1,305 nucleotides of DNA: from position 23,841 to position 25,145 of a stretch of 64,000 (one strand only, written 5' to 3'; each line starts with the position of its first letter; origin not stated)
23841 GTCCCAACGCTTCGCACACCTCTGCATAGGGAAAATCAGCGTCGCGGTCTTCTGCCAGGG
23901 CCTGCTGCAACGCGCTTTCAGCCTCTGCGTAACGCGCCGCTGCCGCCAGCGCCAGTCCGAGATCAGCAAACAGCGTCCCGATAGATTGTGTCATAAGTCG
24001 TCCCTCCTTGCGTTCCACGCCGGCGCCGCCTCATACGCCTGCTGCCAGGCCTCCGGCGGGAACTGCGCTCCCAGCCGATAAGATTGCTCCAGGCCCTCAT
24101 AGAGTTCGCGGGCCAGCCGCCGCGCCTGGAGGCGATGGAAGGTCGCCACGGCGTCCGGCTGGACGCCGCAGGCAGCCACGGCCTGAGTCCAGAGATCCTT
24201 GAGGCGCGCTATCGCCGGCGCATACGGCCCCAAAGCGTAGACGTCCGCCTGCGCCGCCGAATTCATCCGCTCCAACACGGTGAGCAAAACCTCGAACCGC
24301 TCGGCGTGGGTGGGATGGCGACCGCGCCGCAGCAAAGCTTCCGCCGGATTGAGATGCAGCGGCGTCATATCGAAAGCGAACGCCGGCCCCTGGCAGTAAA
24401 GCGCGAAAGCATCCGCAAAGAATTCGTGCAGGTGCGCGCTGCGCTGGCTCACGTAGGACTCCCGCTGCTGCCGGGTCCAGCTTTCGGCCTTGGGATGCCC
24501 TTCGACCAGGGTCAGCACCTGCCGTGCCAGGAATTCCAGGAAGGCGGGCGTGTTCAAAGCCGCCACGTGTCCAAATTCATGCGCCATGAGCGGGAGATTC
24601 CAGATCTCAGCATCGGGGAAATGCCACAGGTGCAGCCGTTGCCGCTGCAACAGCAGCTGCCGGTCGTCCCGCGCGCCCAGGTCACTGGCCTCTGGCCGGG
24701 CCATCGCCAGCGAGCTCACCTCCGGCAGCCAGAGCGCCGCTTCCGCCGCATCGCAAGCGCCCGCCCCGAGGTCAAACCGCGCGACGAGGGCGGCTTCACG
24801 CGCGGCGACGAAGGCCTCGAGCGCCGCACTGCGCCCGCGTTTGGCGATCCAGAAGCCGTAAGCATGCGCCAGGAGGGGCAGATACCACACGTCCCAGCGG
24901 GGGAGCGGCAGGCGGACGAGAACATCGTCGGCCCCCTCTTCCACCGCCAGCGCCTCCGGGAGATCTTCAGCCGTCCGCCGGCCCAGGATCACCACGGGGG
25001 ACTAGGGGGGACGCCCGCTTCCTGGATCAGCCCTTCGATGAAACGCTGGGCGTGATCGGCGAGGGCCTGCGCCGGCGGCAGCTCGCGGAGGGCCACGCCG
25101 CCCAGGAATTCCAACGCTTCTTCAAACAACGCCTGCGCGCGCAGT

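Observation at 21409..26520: Tightly coupled four-gene operon of unknown function: helical protein, small helical protein, pseudo-duplicated metallopeptidase, giant TPR protein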

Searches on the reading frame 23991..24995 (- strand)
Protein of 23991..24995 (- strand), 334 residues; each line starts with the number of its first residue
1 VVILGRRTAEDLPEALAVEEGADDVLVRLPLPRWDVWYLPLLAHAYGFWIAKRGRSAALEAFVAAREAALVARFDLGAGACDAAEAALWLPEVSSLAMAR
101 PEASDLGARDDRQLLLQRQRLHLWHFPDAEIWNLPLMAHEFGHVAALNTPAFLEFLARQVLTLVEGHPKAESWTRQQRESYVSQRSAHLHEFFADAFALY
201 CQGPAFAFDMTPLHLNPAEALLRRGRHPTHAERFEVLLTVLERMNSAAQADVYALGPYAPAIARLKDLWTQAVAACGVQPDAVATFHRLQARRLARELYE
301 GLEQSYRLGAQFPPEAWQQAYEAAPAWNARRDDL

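Call 4: search_protein_families(library=pfam, proteins=[window:23991-24995:-], max_evalue=1)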
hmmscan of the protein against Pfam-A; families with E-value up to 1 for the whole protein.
window:23991-24995:- (334 aa): 0 families

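Call 5: search_protein_families(library=ncbifam, proteins=[window:23991-24995:-], max_evalue=1)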
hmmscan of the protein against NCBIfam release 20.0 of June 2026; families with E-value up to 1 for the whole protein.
window:23991-24995:- (334 aa): 1 family
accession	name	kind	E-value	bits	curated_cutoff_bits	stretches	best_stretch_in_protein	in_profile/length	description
NF052252.1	flav_redu_LuxG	exception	0.23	10.6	340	0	174-198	206-230/232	flavin mononucleotide reductase LuxG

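Call 6: search_protein_families(library=padloc, proteins=[window:23991-24995:-], max_evalue=1)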
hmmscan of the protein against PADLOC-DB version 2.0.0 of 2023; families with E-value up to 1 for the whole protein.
window:23991-24995:- (334 aa): 0 families

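Call 7: find_homologous_proteins(query=window:23991-24995:-)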
Query window:23991-24995:- (334 aa): 11 proteins with E <= 0.001 among 8000 candidates.
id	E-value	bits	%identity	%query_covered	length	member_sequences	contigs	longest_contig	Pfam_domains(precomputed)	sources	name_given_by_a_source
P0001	8.5e-219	743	100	100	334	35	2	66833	-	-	-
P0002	5.5e-71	258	56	61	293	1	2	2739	-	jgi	jgi:hypothetical protein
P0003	2.4e-68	249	55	61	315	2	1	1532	-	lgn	-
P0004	4.9e-67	245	53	61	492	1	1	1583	-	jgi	jgi:hypothetical protein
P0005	1.5e-46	177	48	58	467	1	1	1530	-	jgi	jgi:hypothetical protein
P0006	2.8e-40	157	42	60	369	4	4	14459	-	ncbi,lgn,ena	-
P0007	1.8e-33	134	37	85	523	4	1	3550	-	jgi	-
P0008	3.7e-30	123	41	60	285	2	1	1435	-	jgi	jgi:hypothetical protein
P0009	3.9e-26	110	38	60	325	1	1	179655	-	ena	-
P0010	8.3e-15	73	33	47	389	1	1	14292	-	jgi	-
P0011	9.2e-14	70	32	52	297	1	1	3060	-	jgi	jgi:hypothetical protein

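Call 8: search_solved_structures(query=window:23991-24995:-, max_evalue=10)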
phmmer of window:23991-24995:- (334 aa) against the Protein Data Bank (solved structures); distinct sequences matched with E-value up to 10: 0.

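Call 10: find_encoding_contigs(protein=P0006, flank=8000, max_places=4)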
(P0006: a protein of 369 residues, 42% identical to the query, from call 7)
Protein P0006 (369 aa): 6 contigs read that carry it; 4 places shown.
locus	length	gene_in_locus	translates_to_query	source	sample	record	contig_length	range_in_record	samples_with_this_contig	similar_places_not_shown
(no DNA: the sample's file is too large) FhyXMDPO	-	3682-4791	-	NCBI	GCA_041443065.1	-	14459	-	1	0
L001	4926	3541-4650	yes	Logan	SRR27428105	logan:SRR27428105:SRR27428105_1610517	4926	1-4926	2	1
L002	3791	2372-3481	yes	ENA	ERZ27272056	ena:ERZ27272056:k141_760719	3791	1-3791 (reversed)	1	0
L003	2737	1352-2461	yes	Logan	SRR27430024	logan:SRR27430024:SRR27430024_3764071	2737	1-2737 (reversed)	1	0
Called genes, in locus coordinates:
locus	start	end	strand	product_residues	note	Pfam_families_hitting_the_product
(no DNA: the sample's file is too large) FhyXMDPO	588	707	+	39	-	-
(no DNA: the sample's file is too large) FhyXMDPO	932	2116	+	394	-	-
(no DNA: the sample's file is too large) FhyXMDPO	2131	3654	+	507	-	-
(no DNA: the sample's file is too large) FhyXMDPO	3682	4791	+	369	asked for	-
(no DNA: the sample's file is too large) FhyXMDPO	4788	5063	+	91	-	-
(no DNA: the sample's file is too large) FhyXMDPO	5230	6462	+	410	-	-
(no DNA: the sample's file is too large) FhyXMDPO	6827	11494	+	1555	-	PF00515:TPR_1 (faint), PF13424:TPR_12 (weak), PF14559:TPR_19, PF17874:TPR_MalT (weak), PF13424:TPR_12 (weak), PF14559:TPR_19 (weak), PF13432:TPR_16 (weak), PF00771:FHIPEP, +14 more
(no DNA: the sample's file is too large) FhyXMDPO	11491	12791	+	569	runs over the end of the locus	PF00771:FHIPEP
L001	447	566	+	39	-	-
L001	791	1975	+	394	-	-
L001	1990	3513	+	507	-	-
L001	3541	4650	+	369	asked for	-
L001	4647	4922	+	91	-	-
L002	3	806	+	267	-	?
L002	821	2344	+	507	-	-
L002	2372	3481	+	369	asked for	-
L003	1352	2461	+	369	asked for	-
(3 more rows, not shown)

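Call 11: find_encoding_contigs(protein=P0009, flank=8000, max_places=3)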
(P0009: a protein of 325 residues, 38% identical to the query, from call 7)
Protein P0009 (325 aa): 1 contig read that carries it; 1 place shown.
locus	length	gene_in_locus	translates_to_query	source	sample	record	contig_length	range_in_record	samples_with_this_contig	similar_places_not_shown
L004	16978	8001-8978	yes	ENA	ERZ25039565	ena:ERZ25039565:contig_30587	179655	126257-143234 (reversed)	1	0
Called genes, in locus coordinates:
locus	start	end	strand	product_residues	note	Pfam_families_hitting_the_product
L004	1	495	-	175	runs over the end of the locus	PF12867:DinB_2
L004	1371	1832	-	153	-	-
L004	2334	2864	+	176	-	-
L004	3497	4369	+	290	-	-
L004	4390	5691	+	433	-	PF12770:CHAT (weak)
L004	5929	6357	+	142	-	-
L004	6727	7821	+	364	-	-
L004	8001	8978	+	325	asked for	-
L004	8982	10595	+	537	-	-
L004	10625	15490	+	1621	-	PF13428:TPR_14 (faint), PF00515:TPR_1 (faint), PF07719:TPR_2 (faint), PF12895:ANAPC3 (faint), PF13181:TPR_8 (faint), PF13414:TPR_11 (faint), PF13432:TPR_16 (weak), PF00771:FHIPEP, +5 more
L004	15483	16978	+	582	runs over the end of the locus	PF00771:FHIPEP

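Call 12: find_encoding_contigs(protein=P0010, flank=8000, max_places=3)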
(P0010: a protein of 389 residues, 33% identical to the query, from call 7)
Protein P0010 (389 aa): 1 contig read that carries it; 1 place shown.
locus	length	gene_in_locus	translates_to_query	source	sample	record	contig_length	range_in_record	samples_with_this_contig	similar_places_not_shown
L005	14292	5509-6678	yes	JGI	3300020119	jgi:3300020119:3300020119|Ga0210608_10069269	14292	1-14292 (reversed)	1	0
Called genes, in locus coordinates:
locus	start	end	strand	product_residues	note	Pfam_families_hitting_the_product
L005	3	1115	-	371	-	?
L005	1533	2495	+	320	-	-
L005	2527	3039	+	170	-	PF08534:Redoxin, PF00578:AhpC-TSA, PF00085:Thioredoxin (weak), PF13098:Thioredoxin_2 (weak), PF13905:Thioredoxin_8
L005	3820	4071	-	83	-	-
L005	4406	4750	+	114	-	-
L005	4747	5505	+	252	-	-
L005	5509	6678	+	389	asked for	-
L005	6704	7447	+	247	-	-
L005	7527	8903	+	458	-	PF07719:TPR_2 (faint), PF12895:ANAPC3 (faint), PF13176:TPR_7 (faint), PF13432:TPR_16, PF14559:TPR_19, PF13432:TPR_16, PF23914:TPR_CcmH_CycH (weak), PF14559:TPR_19 (weak), +12 more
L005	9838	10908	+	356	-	PF00030:Crystall, PF06202:GDE_C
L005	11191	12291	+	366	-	PF01670:Glyco_hydro_12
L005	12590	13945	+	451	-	-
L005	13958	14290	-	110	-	?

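Call 34: find_encoding_contigs(protein=window:23991-24995:-, flank=6000, max_places=6)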
Protein window:23991-24995:- (334 aa): no gene with exactly this product is on record in the collection.
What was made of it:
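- Tried and rejected: Exact look-up of C. It was not on record, presumably because of start-codon differences (call 34).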

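Call 35: find_related_loci(query=A4, collection=genome_contigs, flank=10000)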
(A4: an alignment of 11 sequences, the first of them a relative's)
Query A4 (369 aa) in genome_contigs; peptide patterns used: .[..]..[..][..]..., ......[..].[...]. (x = any residue, [..] = any of these).
22 stretches matched a pattern; 10 encode a relative of the query (tblastn E <= 1e-3); 10 distinct loci.
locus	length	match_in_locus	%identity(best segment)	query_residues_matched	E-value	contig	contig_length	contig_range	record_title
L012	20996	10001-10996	43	7-364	3e-95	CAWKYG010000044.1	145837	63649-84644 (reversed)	MAG: uncultured Solibacteraceae bacterium isolate MFD02248.bin.2.116 genome assembly, contig: contig_4463, whole genome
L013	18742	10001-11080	51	3-365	3e-119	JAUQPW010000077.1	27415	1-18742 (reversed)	MAG: bacterium isolate JZ-2.bins.100.201901 NODE_3168_length_27415_cov_1.629068, whole genome shotgun sequence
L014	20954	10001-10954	43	2-343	3e-86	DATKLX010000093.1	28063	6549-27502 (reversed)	MAG TPA_asm: Anaerolineaceae bacterium isolate SMAG_U14696 k141_1992982, whole genome shotgun sequence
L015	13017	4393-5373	51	12-343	3e-109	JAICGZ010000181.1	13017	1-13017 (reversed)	MAG: Pyrinomonadaceae bacterium isolate CK_bin.38 k141_3846892_length_13017_cov_19.9877, whole genome shotgun sequence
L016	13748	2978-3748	46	25-297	5e-72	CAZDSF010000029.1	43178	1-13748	MAG TPA_asm: uncultured Anaerolineales bacterium isolate binchicken_co26_174 genome assembly, contig: NODE_1353_length_4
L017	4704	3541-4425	37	20-344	9e-63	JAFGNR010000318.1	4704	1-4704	MAG: Anaerolineae bacterium isolate Zod_Metabat.557 k87_3451030, whole genome shotgun sequence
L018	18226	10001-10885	35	20-344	5e-61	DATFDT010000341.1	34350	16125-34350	MAG TPA_asm: Pyrinomonadaceae bacterium isolate SMAG_U8587 k141_1138636, whole genome shotgun sequence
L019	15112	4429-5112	35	4-252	2e-31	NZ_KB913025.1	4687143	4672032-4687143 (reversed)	Methylovulum miyakonense HT12 MetmiDRAFT_scaffold1.1, whole genome shotgun sequence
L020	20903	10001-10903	31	12-343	4e-31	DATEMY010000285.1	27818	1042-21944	MAG TPA_asm: Blastocatellia bacterium isolate SMAG_U8955 k141_2325425, whole genome shotgun sequence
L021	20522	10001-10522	28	61-247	9e-21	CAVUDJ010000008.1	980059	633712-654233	MAG: uncultured Actinomycetota bacterium isolate MFD02840.bin.1.283 genome assembly, contig: contig_23537, whole genome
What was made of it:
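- A patchy distribution across unrelated phyla (call 35).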

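Call 40: search_protein_families(library=pfam, proteins=[L014:12768-17591:+, L014:17588-19345:+, L012:12836-17338:+, L012:17338-19092:+, L019:6793-9216:+, L019:3119-4249:+, L019:5419-6789:+, L018:12464-15295:+, L004:4390-5691:+, L020:8899-9759:+], max_evalue=0.01)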
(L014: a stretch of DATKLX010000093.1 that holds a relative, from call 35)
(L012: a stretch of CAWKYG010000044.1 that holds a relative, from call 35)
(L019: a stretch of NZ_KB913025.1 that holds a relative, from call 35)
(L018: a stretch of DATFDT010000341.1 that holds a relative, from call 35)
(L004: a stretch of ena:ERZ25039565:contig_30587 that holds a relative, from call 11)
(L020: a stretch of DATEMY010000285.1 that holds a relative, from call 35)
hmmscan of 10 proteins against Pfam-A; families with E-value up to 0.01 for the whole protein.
L014:12768-17591:+ (1607 aa): 22 families
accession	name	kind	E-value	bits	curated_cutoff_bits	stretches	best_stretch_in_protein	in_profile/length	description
PF14559.12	TPR_19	-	4.8e-40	136.2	25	4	399-462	4-66/68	Tetratricopeptide repeat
PF13432.12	TPR_16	-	5.7e-40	135.8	32.7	5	250-306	4-60/65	Tetratricopeptide repeat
PF07719.23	TPR_2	-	2.5e-37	124.3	27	4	386-419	1-34/34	Tetratricopeptide repeat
PF00771.25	FHIPEP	-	1.9e-34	119.6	29.1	1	1242-1595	321-654/657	FHIPEP family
PF13428.12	TPR_14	-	4.5e-28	95.3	23.5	0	355-393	4-42/44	Tetratricopeptide repeat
PF13424.12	TPR_12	-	1.5e-22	80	30.1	2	280-347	6-75/77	Tetratricopeptide repeat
PF00515.34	TPR_1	-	5e-22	77.2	27.8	1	531-559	4-32/34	Tetratricopeptide repeat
PF13181.12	TPR_8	-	1.1e-19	69.3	25.7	0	654-687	1-34/34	Tetratricopeptide repeat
PF13176.12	TPR_7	-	1.2e-19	69.1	27.9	0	1068-1092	1-25/36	Tetratricopeptide repeat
PF13414.12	TPR_11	-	6.9e-17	61.3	26.8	1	359-400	1-42/42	TPR repeat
PF12895.13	ANAPC3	-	9.8e-13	48.6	27.2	1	379-445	16-80/82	Anaphase-promoting complex, cyclosome, subunit 3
PF23914.1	TPR_CcmH_CycH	-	3.6e-11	43.6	42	1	377-468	41-134/158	Cytochrome c-type biogenesis protein H TPR domain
PF13174.12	TPR_6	-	4.7e-11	43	26.3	0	850-875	7-32/33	Tetratricopeptide repeat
PF13431.12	TPR_17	-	1.7e-10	40.8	24.4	0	156-189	1-34/34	Tetratricopeptide repeat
PF25062.1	ARM_TT21_N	-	5.3e-09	36.6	40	1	827-989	11-167/222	Tetratricopeptide repeat protein 21 N-terminal ARM repeat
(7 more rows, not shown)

L014:17588-19345:+ (585 aa): 1 family
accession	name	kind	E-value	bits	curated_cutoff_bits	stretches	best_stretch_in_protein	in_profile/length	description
PF00771.25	FHIPEP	-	2.3e-30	106.2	29.1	1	255-573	360-656/657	FHIPEP family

L012:12836-17338:+ (1500 aa): 20 families
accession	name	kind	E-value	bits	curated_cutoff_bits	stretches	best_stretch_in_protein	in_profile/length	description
PF07719.23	TPR_2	-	5.5e-49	160.7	27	4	13-45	1-33/34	Tetratricopeptide repeat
PF00771.25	FHIPEP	-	2.4e-44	152.4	29.1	1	1153-1487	322-653/657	FHIPEP family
PF00515.34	TPR_1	-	1.4e-36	123.2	27.8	4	51-79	5-33/34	Tetratricopeptide repeat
PF13424.12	TPR_12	-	3e-31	107.9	30.1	5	12-77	2-75/77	Tetratricopeptide repeat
PF14559.12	TPR_19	-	2.2e-30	105.2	25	2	24-91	2-68/68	Tetratricopeptide repeat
PF13432.12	TPR_16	-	3.4e-29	101.3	32.7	5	20-78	4-62/65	Tetratricopeptide repeat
PF13428.12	TPR_14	-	7.9e-28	94.5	23.5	0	267-308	2-43/44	Tetratricopeptide repeat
PF13181.12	TPR_8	-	3.1e-25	86.6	25.7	0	47-79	1-33/34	Tetratricopeptide repeat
PF13176.12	TPR_7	-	3.4e-13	49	27.9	0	52-80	4-32/36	Tetratricopeptide repeat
PF12895.13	ANAPC3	-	4.1e-12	46.7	27.2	1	233-289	24-79/82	Anaphase-promoting complex, cyclosome, subunit 3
PF13414.12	TPR_11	-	6.4e-12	45.4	26.8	2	22-60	3-41/42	TPR repeat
PF23914.1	TPR_CcmH_CycH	-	2.9e-11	43.9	42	3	186-298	39-153/158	Cytochrome c-type biogenesis protein H TPR domain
PF13174.12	TPR_6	-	5.7e-10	39.6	26.3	0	19-45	6-32/33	Tetratricopeptide repeat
PF13374.12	TPR_10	-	2.8e-07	30.8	27.5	1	12-43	1-32/42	Tetratricopeptide repeat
PF13431.12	TPR_17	-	3.5e-06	27.3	24.4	0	35-67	1-33/34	Tetratricopeptide repeat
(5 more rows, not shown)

L012:17338-19092:+ (584 aa): 1 family
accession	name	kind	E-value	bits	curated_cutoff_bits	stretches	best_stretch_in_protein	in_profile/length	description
PF00771.25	FHIPEP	-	3.1e-06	26.4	29.1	1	134-354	257-473/657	FHIPEP family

L019:6793-9216:+ (807 aa): 37 families (the best 25 are shown)
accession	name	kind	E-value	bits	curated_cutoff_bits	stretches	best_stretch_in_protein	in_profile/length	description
PF14559.12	TPR_19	-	2.2e-37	127.6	25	5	374-427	5-58/68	Tetratricopeptide repeat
PF07719.23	TPR_2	-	3.6e-36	120.7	27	3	168-200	2-34/34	Tetratricopeptide repeat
PF13428.12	TPR_14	-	4e-35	117.1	23.5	3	172-209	6-43/44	Tetratricopeptide repeat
PF00515.34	TPR_1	-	1.1e-31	107.7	27.8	3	168-199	2-33/34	Tetratricopeptide repeat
PF13181.12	TPR_8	-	1.3e-31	106.4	25.7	2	498-530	2-34/34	Tetratricopeptide repeat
PF13432.12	TPR_16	-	1.7e-26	92.7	32.7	3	503-564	3-64/65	Tetratricopeptide repeat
PF13431.12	TPR_17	-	7.7e-26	88.6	24.4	1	588-614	2-28/34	Tetratricopeptide repeat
PF13424.12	TPR_12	-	8.2e-26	90.5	30.1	2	646-711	8-77/77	Tetratricopeptide repeat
PF23914.1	TPR_CcmH_CycH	-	1.6e-22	80.5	42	3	504-585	57-141/158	Cytochrome c-type biogenesis protein H TPR domain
PF13176.12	TPR_7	-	1.4e-19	68.9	27.9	1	682-711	2-31/36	Tetratricopeptide repeat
PF13174.12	TPR_6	-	1e-17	63.9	26.3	0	684-706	5-27/33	Tetratricopeptide repeat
PF13414.12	TPR_11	-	2.3e-17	62.9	26.8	0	504-540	1-37/42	TPR repeat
PF12895.13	ANAPC3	-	6.3e-17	62.1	27.2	1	409-483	4-77/82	Anaphase-promoting complex, cyclosome, subunit 3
PF25062.1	ARM_TT21_N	-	1.1e-16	61.7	40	2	479-597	79-200/222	Tetratricopeptide repeat protein 21 N-terminal ARM repeat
PF24575.1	TPR_Slam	-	1.1e-12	48.7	35.2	0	693-728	61-96/104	Surface lipoprotein assembly modifier, N-terminal TPR repeats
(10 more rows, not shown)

L019:3119-4249:+ (376 aa): 0 families

L019:5419-6789:+ (456 aa): 1 family
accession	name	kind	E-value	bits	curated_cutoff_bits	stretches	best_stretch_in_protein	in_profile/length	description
PF09177.16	STX6_10_61_N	-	6.4e-05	23.9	29.4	1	34-109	9-83/99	Syntaxin 6/10/61, N-terminal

L018:12464-15295:+ (943 aa): 31 families (the best 25 are shown)
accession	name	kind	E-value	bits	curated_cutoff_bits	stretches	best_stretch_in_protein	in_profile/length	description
PF07719.23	TPR_2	-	4.3e-84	270.2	27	7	184-216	1-33/34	Tetratricopeptide repeat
PF00515.34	TPR_1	-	1.7e-74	243.3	27.8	5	184-216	1-33/34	Tetratricopeptide repeat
PF13181.12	TPR_8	-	1.5e-58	190.4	25.7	3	184-216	1-33/34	Tetratricopeptide repeat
PF14559.12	TPR_19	-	1.4e-54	182.7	25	7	574-632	1-59/68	Tetratricopeptide repeat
PF13432.12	TPR_16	-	8.4e-53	176.8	32.7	6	190-251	3-64/65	Tetratricopeptide repeat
PF13414.12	TPR_11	-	1.4e-52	175.6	26.8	3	191-231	1-41/42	TPR repeat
PF13428.12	TPR_14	-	2.1e-48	158.2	23.5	6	186-224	3-41/44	Tetratricopeptide repeat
PF13431.12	TPR_17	-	2.3e-48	158.8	24.4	1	515-546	2-33/34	Tetratricopeptide repeat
PF13424.12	TPR_12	-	1.9e-45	153.3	30.1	6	530-593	7-74/77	Tetratricopeptide repeat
PF23914.1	TPR_CcmH_CycH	-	1.9e-30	106.2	42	3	544-666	30-155/158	Cytochrome c-type biogenesis protein H TPR domain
PF12895.13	ANAPC3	-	2.5e-30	105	27.2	2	321-398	4-80/82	Anaphase-promoting complex, cyclosome, subunit 3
PF13371.12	TPR_9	-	3.6e-18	65.8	35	1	190-251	1-62/73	Tetratricopeptide repeat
PF13374.12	TPR_10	-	1.2e-17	63.7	27.5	0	887-915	6-34/42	Tetratricopeptide repeat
PF13176.12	TPR_7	-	1.5e-15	56.3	27.9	0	187-218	2-33/36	Tetratricopeptide repeat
PF13174.12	TPR_6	-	1.6e-15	57.1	26.3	0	189-216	5-32/33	Tetratricopeptide repeat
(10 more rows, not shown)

L004:4390-5691:+ (433 aa): 2 families
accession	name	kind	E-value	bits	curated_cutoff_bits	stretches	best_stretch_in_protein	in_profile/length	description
PF12770.12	CHAT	-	1.4e-06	28.4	24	1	142-392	15-255/289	CHAT domain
PF01364.23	Peptidase_C25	-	0.00071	19.4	23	1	278-406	229-348/374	Peptidase family C25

L020:8899-9759:+ (286 aa): 2 families
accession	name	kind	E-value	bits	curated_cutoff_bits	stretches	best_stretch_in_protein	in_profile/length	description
PF01400.30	Astacin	-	1.5e-06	28.5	22.5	1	201-224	77-100/189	Astacin (Peptidase family M12A)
PF00413.30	Peptidase_M10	-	6.3e-06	26.6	24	1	125-222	26-128/159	Matrixin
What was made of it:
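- Closest known: Protease-plus-repeat-sensor conflict systems. Same: A CHAT-like gene lies ~1 kb upstream of the modules in L004, with three small ORFs between (calls 11, 40).
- Closest known: FlhA/SctV cytoplasmic domain. Same: Relatives' TPR proteins carry a complete FlhA_C-like domain, and a second protein with FlhA_C similarity follows (strong in L014, sub-threshold in L012; call 40).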

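Call 41: predict_structure(alignment_id=A4)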
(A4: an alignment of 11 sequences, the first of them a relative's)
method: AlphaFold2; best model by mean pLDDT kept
length: 369 residues; sequences in the alignment: 11
mean_pLDDT: 74.5   pTM: 0.80
mean pLDDT of the five models: 74.5, 74.1, 71.1, 65.3, 63.4
residues with pLDDT >= 90: 110; 70-90: 150; 50-70: 39; < 50: 70
segments of 3 or more residues with pLDDT < 50: 1-40, 81-104, 146-150
pLDDT, mean of each block of 10 residues (from residue 1): 24 31 38 42 65 72 78 78 40 34 56 84 87 69 47 70 89 95 91 90 90 98 90 93 95 92 87 94 88 92 82 82 80 89 68 77 81
secondary structure, 60 per line:
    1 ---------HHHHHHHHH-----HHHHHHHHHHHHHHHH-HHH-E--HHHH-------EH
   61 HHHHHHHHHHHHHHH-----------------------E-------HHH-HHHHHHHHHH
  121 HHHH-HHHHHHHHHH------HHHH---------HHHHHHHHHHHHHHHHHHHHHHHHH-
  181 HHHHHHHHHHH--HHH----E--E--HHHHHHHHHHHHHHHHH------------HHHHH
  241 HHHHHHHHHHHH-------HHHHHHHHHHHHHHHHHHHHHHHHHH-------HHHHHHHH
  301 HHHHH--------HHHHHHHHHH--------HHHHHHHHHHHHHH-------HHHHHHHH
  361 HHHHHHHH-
elements in order: H10-18 H24-39 H48-51 H60-75 H111-124 H126-135 H142-145 H155-179 H181-191 H207-223 H236-252 H260-285 H293-305 H314-323 H332-345 H353-368

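Call 43: search_protein_representatives(alignment_id=A4)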
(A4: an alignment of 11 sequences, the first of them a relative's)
Query: 11 sequences, 380 profile positions. Proteins with E-value up to 0.001 (for the whole library): 1719; up to 1e-10: 1334; up to 1e-30: 707. The best 150 are listed.
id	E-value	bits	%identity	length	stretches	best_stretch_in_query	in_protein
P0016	4.7e-150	516.3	-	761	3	9-375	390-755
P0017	5.3e-150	516.2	-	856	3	15-372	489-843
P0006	2.7e-149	513.9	-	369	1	30-379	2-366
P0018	1.5e-147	508.1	-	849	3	8-376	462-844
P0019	3.5e-146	503.6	-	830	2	15-378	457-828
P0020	8.3e-144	495.8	-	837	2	15-366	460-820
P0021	1.1e-143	495.4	-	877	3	15-369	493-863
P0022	5.0e-143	493.2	-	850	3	9-372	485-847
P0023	2.5e-142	490.9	-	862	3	15-370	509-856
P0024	3.1e-139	480.7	-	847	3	11-376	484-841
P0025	3.5e-139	480.6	-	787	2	15-375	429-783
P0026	4.1e-139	480.3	-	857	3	16-375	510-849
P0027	1.3e-137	475.4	-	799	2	15-376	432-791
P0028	9.6e-135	465.9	-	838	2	16-367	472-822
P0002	5.6e-134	463.4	-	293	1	84-376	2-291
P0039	1.4e-116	406.1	-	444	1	9-372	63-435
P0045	8.5e-107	374.0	-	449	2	15-379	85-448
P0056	2.8e-85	303.1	-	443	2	15-266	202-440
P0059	3.0e-77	276.7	-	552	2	16-377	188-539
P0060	4.4e-74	266.3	-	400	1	8-376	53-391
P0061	7.5e-73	262.2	-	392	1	9-376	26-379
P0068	7.3e-70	252.4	-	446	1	19-369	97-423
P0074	1.5e-68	248.1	-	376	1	5-375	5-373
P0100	3.3e-62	227.2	-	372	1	29-374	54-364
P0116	6.2e-60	219.7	-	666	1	32-378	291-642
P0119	1.2e-59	218.8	-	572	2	31-303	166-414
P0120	1.5e-59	218.5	-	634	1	39-378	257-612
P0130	1.0e-58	215.7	-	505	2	37-247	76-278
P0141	1.8e-57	211.6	-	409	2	37-286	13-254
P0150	8.1e-57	209.5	-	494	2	183-379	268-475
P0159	2.0e-56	208.2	-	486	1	39-378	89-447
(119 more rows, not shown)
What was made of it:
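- The family has 1,719 representative clusters at E<=1e-3 (call 43).
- Tried and rejected: The exhaustive profile search was needed (call 43).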
